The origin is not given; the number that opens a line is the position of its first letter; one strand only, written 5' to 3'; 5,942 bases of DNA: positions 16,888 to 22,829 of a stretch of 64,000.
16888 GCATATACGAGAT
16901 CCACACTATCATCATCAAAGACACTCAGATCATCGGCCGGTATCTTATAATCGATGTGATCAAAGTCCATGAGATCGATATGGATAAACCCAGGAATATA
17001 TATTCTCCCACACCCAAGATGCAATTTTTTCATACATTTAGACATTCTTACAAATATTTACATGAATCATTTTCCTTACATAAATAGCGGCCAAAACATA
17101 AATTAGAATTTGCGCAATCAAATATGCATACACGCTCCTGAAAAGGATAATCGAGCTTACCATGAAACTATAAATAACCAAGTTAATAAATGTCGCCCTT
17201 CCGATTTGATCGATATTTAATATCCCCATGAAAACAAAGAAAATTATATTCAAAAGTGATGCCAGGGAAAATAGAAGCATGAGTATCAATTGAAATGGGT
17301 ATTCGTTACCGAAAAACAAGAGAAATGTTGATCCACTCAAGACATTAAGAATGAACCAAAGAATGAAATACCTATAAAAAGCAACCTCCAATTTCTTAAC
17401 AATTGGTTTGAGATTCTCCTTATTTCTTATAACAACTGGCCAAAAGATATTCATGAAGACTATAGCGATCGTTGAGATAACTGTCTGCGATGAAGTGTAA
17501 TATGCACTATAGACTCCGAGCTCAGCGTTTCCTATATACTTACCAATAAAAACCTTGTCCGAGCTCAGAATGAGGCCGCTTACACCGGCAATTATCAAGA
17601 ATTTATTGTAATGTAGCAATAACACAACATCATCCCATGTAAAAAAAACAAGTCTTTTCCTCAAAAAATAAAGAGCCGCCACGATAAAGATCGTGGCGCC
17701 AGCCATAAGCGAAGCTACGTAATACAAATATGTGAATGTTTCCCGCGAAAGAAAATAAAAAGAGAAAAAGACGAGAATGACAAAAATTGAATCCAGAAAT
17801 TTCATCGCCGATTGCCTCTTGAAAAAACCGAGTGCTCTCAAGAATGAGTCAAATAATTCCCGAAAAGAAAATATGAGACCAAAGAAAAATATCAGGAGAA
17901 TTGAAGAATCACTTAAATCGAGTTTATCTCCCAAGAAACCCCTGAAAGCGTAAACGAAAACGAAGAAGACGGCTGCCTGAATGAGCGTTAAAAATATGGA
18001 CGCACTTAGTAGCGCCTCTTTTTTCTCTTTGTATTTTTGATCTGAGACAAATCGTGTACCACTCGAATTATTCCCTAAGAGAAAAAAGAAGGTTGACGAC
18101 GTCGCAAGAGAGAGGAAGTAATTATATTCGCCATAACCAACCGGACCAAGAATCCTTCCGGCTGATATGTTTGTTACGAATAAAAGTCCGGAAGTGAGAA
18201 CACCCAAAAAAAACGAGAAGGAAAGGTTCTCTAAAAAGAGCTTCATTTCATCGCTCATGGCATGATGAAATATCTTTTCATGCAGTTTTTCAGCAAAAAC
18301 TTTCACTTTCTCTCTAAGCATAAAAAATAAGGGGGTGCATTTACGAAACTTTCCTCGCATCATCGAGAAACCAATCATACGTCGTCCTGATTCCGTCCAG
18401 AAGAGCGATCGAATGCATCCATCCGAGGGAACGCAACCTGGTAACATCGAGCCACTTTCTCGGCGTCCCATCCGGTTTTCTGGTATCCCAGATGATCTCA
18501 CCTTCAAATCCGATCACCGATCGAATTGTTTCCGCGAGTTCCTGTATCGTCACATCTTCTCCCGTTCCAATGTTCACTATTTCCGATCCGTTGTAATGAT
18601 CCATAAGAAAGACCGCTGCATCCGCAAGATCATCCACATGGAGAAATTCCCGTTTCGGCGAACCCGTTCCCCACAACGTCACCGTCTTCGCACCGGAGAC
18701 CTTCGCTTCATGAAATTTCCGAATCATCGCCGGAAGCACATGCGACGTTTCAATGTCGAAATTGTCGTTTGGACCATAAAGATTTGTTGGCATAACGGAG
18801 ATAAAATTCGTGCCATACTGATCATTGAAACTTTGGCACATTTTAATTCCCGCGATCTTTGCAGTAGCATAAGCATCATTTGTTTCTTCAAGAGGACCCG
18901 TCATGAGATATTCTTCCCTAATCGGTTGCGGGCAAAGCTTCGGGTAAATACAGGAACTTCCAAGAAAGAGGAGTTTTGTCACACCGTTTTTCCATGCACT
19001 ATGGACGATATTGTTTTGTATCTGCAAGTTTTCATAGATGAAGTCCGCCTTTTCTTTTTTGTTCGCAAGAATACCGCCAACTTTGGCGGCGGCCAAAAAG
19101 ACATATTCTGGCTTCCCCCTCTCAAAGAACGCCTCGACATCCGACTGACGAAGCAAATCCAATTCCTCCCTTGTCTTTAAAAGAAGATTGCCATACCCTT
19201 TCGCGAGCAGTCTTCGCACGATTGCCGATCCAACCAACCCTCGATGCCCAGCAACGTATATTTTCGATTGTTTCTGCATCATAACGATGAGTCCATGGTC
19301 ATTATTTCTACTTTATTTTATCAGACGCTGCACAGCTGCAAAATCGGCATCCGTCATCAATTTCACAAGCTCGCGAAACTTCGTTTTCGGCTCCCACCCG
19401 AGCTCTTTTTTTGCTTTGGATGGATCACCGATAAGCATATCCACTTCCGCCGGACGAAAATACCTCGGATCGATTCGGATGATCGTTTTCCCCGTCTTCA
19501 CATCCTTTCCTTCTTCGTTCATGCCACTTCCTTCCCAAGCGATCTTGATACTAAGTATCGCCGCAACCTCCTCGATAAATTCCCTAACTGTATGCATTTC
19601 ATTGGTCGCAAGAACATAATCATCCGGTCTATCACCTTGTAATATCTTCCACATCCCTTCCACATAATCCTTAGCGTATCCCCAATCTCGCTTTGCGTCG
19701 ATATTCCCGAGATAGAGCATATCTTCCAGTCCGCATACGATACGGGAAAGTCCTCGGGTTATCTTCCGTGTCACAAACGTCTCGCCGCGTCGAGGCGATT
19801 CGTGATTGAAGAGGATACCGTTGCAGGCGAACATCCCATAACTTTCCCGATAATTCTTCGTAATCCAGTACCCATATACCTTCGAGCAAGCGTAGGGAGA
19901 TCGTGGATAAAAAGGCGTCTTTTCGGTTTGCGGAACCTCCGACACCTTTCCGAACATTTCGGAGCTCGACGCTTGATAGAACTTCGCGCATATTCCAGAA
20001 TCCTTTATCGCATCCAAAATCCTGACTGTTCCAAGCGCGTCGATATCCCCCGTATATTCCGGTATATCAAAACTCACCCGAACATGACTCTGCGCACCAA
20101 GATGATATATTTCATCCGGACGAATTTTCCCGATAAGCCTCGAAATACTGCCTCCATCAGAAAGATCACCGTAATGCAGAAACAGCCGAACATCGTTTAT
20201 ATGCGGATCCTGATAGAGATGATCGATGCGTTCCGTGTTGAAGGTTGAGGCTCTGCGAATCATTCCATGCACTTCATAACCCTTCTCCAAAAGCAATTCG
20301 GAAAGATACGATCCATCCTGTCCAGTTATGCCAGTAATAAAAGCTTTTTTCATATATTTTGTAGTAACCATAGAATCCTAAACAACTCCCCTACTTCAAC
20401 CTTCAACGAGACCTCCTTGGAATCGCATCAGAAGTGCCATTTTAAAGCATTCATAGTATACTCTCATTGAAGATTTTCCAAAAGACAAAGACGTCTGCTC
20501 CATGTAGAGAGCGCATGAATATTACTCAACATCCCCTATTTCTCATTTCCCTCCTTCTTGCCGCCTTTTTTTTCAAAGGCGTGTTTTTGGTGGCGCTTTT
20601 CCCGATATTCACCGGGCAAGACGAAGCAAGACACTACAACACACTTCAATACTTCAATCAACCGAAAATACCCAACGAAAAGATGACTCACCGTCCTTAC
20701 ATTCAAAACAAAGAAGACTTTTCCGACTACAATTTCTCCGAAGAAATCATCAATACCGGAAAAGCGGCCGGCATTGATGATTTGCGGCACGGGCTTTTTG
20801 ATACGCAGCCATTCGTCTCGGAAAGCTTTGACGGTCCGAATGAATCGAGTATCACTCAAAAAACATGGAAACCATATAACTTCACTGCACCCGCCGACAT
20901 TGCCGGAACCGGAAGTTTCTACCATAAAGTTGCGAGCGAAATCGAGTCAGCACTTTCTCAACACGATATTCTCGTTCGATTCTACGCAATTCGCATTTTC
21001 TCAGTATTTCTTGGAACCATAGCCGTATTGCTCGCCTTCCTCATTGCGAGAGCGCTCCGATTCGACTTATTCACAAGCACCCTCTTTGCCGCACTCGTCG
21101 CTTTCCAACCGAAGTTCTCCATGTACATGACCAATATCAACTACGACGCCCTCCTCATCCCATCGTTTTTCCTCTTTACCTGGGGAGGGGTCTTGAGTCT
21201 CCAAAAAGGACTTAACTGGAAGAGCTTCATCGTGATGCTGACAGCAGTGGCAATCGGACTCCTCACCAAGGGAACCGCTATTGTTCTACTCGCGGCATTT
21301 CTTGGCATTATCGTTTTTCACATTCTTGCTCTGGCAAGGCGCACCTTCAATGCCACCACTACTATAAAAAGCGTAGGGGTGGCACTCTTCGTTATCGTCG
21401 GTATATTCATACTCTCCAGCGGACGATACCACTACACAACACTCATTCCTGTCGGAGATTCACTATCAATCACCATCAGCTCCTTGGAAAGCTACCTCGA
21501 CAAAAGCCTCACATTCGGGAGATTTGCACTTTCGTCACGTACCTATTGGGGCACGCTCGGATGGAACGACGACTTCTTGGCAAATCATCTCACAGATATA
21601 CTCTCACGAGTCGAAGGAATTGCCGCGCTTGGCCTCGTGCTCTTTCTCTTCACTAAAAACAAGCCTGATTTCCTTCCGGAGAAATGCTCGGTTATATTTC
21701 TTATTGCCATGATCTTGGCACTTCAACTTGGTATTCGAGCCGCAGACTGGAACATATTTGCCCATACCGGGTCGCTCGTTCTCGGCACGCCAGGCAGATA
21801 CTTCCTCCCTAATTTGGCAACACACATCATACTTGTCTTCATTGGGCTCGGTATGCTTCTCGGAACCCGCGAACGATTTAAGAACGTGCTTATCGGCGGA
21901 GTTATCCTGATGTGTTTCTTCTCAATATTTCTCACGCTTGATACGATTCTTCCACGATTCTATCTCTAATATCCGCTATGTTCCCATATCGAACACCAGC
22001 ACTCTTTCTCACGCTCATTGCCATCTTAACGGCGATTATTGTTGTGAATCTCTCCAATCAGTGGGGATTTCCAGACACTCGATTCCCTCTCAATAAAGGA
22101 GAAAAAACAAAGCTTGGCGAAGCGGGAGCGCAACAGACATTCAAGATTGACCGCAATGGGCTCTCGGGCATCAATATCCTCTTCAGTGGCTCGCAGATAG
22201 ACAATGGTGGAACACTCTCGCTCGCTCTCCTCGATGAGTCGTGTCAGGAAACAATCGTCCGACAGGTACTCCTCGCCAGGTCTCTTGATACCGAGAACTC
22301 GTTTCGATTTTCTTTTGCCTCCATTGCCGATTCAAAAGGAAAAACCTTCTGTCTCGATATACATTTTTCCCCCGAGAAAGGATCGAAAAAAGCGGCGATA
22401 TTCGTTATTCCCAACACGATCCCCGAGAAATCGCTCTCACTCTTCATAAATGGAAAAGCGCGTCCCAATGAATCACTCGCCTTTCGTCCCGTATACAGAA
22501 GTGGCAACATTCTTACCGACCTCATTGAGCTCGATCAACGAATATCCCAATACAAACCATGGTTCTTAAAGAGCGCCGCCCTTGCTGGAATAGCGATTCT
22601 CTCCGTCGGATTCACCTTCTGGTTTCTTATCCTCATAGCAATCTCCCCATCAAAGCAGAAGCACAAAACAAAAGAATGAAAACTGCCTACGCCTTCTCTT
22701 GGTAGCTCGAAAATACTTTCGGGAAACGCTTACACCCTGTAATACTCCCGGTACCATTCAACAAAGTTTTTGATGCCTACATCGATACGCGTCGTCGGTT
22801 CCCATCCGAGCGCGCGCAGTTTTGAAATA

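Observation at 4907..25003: Large surface-glycan locus encoding fucose, uronic-acid amidation and multiple methylation steps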

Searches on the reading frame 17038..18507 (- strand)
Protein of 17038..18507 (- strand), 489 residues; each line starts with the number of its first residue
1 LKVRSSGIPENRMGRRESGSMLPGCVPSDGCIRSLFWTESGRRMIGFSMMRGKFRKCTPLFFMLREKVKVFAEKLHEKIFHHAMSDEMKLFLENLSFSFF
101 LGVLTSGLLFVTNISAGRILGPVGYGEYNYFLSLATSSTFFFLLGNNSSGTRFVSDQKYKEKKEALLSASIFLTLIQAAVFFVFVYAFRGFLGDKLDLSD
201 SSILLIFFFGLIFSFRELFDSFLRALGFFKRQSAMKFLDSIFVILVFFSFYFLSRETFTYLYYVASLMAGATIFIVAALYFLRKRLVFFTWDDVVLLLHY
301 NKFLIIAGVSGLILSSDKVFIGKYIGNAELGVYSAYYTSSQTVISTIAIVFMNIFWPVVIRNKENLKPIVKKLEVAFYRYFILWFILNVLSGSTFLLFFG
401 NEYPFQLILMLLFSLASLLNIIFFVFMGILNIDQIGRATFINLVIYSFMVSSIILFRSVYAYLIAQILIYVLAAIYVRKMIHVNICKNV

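Call 5: search_protein_families(library=pfam, proteins=[window:17038-18507:-], max_evalue=0.001)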
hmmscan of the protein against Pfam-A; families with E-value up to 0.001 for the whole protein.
window:17038-18507:- (489 aa): 1 family
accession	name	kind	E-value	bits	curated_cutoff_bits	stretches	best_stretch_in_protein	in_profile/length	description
PF01943.22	Polysacc_synt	-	7.1e-22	78.6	28.2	1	92-359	2-270/274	Polysaccharide biosynthesis protein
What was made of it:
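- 17038..18258 (-): Wzx-like MOP-family flippase (406 aa). PF01943 at 78.6 bits (call 5).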

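Call 8: search_protein_families(library=ncbifam, proteins=[window:17038-18507:-], max_evalue=0.001)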
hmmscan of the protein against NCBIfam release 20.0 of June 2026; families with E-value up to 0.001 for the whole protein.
window:17038-18507:- (489 aa): 0 families

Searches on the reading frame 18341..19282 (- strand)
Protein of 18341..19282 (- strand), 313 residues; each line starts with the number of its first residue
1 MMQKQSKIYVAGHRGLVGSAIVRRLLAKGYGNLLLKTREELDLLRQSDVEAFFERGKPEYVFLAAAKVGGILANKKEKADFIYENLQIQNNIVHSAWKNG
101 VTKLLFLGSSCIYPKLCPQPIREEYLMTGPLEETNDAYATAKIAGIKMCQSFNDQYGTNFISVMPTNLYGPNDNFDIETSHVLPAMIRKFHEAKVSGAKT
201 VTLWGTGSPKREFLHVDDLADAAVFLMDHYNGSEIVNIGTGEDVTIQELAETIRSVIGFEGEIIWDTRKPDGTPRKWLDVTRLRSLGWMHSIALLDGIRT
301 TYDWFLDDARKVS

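Call 5: search_protein_families(library=pfam, proteins=[window:18341-19282:-], max_evalue=0.001)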
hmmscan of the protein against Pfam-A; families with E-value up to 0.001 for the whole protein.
window:18341-19282:- (313 aa): 3 families
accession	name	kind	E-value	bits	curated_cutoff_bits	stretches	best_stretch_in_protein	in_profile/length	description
PF01370.27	Epimerase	-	1.4e-65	221.5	20.9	1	8-239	1-240/240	NAD dependent epimerase/dehydratase family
PF16363.11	GDP_Man_Dehyd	-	1.2e-15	58.3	27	1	91-259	108-268/332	GDP-mannose 4,6 dehydratase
PF04321.23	RmlD_sub_bind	-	1.5e-05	24.6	27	1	7-101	2-94/287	RmlD substrate binding domain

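Call 8: search_protein_families(library=ncbifam, proteins=[window:18341-19282:-], max_evalue=0.001)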
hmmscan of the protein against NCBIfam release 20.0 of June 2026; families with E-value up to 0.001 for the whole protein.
window:18341-19282:- (313 aa): 14 families
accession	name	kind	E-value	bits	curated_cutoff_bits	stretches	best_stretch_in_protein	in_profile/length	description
NF047922.1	GDPFucSynFcl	equivalog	2.5e-148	493.5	500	1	5-310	2-306/308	GDP-L-fucose synthase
TIGR01181.1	dTDP_gluc_dehyt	equivalog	5e-19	68.5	365.1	1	47-310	63-316/321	dTDP-glucose 4,6-dehydratase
TIGR04180.1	EDH_00030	hypoth_equivalog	6.3e-19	68.1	475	1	71-269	83-268/297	NAD-dependent 4,6-dehydratase LegB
TIGR01179.1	galE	equivalog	2.3e-17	62.8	262.3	1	40-305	53-325/332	UDP-glucose 4-epimerase GalE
TIGR02197.1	heptose_epim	equivalog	1.7e-10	40.6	274.6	1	20-259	13-262/316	ADP-glyceromanno-heptose 6-epimerase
NF007490.0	PRK10084.1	subfamily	7.1e-08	31.8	649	1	136-310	165-339/361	dTDP-glucose 4,6-dehydratase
NF008872.0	PRK11908.1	equivalog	3.6e-07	29.5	294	1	91-256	101-270/349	bifunctional UDP-4-keto-pentose/UDP-xylose synthase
TIGR03466.1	HpnA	hypoth_equivalog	7.3e-07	28.4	367.65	1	7-257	2-246/327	hopanoid-associated sugar epimerase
NF008360.0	PRK11150.1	equivalog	8.7e-07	28.4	452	1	8-253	2-250/310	ADP-glyceromanno-heptose 6-epimerase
NF007582.0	PRK10217.1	equivalog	2e-06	27.2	698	1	136-307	158-333/355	dTDP-glucose 4,6-dehydratase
NF007956.0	PRK10675.1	subfamily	2e-05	23.9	394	1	196-305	218-329/338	UDP-glucose 4-epimerase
NF005998.1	PRK08125.1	equivalog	0.00023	19.7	777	1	103-254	426-582/649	bifunctional UDP-4-amino-4-deoxy-L-arabinose formyltransferase/UDP-glucuronic acid oxidase ArnA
TIGR01777.1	yfcH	hypoth_equivalog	0.00027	20.6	207.35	0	204-257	188-241/292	TIGR01777 family oxidoreductase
NF042422.1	oxyalk_red_OleD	equivalog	0.00052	19.5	580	0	7-231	2-219/329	2-alkyl-3-oxoalkanoate reductase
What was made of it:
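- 18341..19282 (-): GDP-L-fucose synthase (Fcl). NF047922 at 493.5 bits, full length, against a cut-off of 500 (call 8).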

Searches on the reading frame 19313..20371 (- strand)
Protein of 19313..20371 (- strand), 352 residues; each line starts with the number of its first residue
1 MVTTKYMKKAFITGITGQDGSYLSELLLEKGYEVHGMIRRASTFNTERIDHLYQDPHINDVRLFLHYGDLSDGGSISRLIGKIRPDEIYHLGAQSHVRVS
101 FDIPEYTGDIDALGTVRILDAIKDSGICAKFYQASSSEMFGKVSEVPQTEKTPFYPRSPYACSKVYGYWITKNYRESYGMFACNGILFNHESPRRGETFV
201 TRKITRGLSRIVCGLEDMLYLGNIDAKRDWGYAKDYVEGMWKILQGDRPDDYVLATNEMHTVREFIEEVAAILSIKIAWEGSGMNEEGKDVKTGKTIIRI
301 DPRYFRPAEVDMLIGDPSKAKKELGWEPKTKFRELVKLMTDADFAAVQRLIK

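Call 5: search_protein_families(library=pfam, proteins=[window:19313-20371:-], max_evalue=0.001)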
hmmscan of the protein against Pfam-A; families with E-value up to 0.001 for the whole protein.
window:19313-20371:- (352 aa): 3 families
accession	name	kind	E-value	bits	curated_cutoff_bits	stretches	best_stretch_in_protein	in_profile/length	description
PF16363.11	GDP_Man_Dehyd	-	4.5e-152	506.7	27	1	11-339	1-332/332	GDP-mannose 4,6 dehydratase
PF01370.27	Epimerase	-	9.2e-73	245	20.9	1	11-254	2-239/240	NAD dependent epimerase/dehydratase family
PF04321.23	RmlD_sub_bind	-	5.5e-06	26.1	27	1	10-172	3-137/287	RmlD substrate binding domain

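Call 8: search_protein_families(library=ncbifam, proteins=[window:19313-20371:-], max_evalue=0.001)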
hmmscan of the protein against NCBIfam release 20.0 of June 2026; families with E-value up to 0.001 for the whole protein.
window:19313-20371:- (352 aa): 12 families
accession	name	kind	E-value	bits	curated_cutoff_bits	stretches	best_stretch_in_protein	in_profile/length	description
TIGR01472.1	gmd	equivalog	2.4e-168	559.7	415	1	8-345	1-340/342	GDP-mannose 4,6-dehydratase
TIGR04180.1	EDH_00030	hypoth_equivalog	5.1e-29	101.3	475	1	11-330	2-296/297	NAD-dependent 4,6-dehydratase LegB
TIGR01181.1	dTDP_gluc_dehyt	equivalog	9.4e-27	93.9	365.1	1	12-337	4-305/321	dTDP-glucose 4,6-dehydratase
TIGR02622.1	CDP_4_6_dhtase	equivalog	2.6e-22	79.4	278.45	1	8-178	5-172/352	CDP-glucose 4,6-dehydratase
TIGR01179.1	galE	equivalog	6.3e-18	64.7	262.3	1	11-178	3-163/332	UDP-glucose 4-epimerase GalE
NF007582.0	PRK10217.1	equivalog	2e-14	53.5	698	1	7-334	1-322/355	dTDP-glucose 4,6-dehydratase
NF007490.0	PRK10084.1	subfamily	6.8e-11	41.7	649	1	61-334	50-325/361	dTDP-glucose 4,6-dehydratase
NF043036.1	ErythonDh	equivalog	6.9e-09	35.3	325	1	10-174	3-163/321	D-erythronate dehydrogenase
NF052578.1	StrlDmthSdmBMthl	equivalog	2e-06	27.8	600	1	11-173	4-145/328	sterol demethylase protein SdmB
NF011728.1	PRK15181.1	equivalog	2.6e-06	26.7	760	1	8-192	16-197/348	Vi polysaccharide biosynthesis UDP-N-acetylglucosaminuronic acid C-4 epimerase TviC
NF007956.0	PRK10675.1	subfamily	6.9e-06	25.4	394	1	10-166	3-155/338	UDP-glucose 4-epimerase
TIGR03466.1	HpnA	hypoth_equivalog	1.1e-05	24.5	367.65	1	9-154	2-132/327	hopanoid-associated sugar epimerase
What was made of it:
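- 19313..20371 (-): GDP-mannose 4,6-dehydratase (Gmd). TIGR01472 at 559.7 bits, above the cut-off of 415 (call 8).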

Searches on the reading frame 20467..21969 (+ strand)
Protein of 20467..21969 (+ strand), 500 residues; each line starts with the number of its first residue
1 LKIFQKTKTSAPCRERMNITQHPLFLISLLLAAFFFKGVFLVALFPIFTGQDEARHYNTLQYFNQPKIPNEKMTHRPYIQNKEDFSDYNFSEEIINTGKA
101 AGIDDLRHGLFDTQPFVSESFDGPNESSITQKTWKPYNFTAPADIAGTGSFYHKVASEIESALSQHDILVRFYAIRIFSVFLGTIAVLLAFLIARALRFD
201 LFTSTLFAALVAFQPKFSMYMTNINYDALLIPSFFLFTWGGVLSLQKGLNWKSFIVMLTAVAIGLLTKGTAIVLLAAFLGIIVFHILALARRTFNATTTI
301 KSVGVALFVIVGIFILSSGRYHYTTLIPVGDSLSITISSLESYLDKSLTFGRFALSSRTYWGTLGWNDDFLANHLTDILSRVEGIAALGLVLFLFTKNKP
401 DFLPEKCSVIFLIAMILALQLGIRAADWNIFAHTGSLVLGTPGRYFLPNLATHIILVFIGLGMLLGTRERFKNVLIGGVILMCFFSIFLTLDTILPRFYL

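Call 5: search_protein_families(library=pfam, proteins=[window:20467-21969:+], max_evalue=0.001)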
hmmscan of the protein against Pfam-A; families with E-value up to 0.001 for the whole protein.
window:20467-21969:+ (500 aa): 2 families
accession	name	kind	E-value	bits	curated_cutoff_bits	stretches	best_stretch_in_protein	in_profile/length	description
PF13231.12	PMT_2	-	7.9e-10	39.6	26.1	1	173-310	22-154/160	Dolichyl-phosphate-mannose-protein mannosyltransferase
PF02366.24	PMT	-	2.1e-07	31.2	22.7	1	158-311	67-226/245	Dolichyl-phosphate-mannose-protein mannosyltransferase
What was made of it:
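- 20467..21969 (+): PMT_2 / ArnT-like GT-C glycosyltransferase. PF13231 at 39.6 bits (cut-off 26.1) and PF02366 at 31.2 bits (call 5).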

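Call 8: search_protein_families(library=ncbifam, proteins=[window:20467-21969:+], max_evalue=0.001)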
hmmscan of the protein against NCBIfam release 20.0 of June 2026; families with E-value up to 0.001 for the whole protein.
window:20467-21969:+ (500 aa): 0 families

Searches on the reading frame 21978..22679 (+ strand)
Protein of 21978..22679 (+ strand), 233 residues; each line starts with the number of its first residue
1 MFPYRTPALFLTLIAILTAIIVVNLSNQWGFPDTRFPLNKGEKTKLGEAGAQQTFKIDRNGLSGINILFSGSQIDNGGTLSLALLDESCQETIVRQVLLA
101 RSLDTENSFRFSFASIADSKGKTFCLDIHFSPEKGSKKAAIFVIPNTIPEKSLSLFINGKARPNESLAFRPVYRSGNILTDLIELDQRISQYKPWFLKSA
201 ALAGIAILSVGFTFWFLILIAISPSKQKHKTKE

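Call 5: search_protein_families(library=pfam, proteins=[window:21978-22679:+], max_evalue=0.001)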
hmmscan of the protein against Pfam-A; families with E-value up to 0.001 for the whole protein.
window:21978-22679:+ (233 aa): 0 families

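Call 8: search_protein_families(library=ncbifam, proteins=[window:21978-22679:+], max_evalue=0.001)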
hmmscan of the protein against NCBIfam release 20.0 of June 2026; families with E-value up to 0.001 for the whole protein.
window:21978-22679:+ (233 aa): 0 families
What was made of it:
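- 21978..22679 (+): P233, a membrane-anchored beta-sandwich protein (jelly-roll, CBM-like) and conserved partner of the PMT_2 GT-C. No Pfam or NCBIfam hit (calls 5, 8).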

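Call 43: find_homologous_proteins(query=window:21978-22679:+, max_evalue=0.001)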
Query window:21978-22679:+ (233 aa): 33 proteins with E <= 0.001 among 2306 candidates.
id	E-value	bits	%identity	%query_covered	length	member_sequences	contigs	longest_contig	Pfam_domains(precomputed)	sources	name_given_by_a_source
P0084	2.9e-148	510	100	100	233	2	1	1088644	-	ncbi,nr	ncbi:MAG: hypothetical protein IPK84_00525 [Candidatus Moraniibacteriota bacterium]|nr:MAG: hypothet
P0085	1.4e-101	357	70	100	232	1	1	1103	-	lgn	-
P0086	2.1e-97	343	69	100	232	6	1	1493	-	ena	-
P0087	1.7e-90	321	66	99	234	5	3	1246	-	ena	-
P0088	1.4e-86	308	63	100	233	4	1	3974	-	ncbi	ncbi:MAG: hypothetical protein WAU31_00625 [Candidatus Moraniibacteriota bacterium]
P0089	5.3e-82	293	59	97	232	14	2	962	-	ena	-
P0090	1.3e-81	292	58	100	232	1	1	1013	-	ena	-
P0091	3.0e-81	291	61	95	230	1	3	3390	-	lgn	-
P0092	4.7e-81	290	57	100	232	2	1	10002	-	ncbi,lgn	-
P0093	7.1e-81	289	59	97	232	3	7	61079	-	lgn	-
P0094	1.7e-80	288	61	97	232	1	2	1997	-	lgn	-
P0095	2.9e-80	287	60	97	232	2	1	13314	-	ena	-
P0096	8.9e-80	286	60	97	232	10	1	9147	-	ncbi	-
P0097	3.8e-79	284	56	99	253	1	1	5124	-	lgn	-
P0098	1.4e-78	282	60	97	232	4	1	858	-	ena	-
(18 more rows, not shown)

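Call 44: find_encoding_contigs(protein=P0084, flank=10000, max_places=3)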
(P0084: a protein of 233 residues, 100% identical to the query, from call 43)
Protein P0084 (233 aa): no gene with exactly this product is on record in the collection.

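Call 57: predict_structure(alignment_id=A2)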
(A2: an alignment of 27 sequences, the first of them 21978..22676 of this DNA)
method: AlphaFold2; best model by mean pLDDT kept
length: 233 residues; sequences in the alignment: 27
mean_pLDDT: 84.6   pTM: 0.75
mean pLDDT of the five models: 84.6, 82.9, 82.7, 81.4, 80.9
residues with pLDDT >= 90: 116; 70-90: 90; 50-70: 17; < 50: 10
segments of 3 or more residues with pLDDT < 50: 226-233
pLDDT, mean of each block of 10 residues (from residue 1): 62 82 77 92 92 96 94 81 97 95 83 94 97 87 94 95 96 85 80 69 76 78 55 44
secondary structure, 60 per line:
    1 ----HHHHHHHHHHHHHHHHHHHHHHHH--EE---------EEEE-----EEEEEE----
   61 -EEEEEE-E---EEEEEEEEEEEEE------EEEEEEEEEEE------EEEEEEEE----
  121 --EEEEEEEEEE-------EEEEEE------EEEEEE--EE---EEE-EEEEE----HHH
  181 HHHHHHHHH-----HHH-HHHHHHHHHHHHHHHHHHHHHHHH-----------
elements in order: H5-28 E42-45 E51-56 E62-67 E73-85 E92-102 E109-116 E123-132 E140-145 E152-157 E165-167 E169-173 H178-189 H199-222
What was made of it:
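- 21978..22679 (+): AF2 model with pLDDT 84.6: TM, 11-strand sandwich, helix, TM (call 57).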
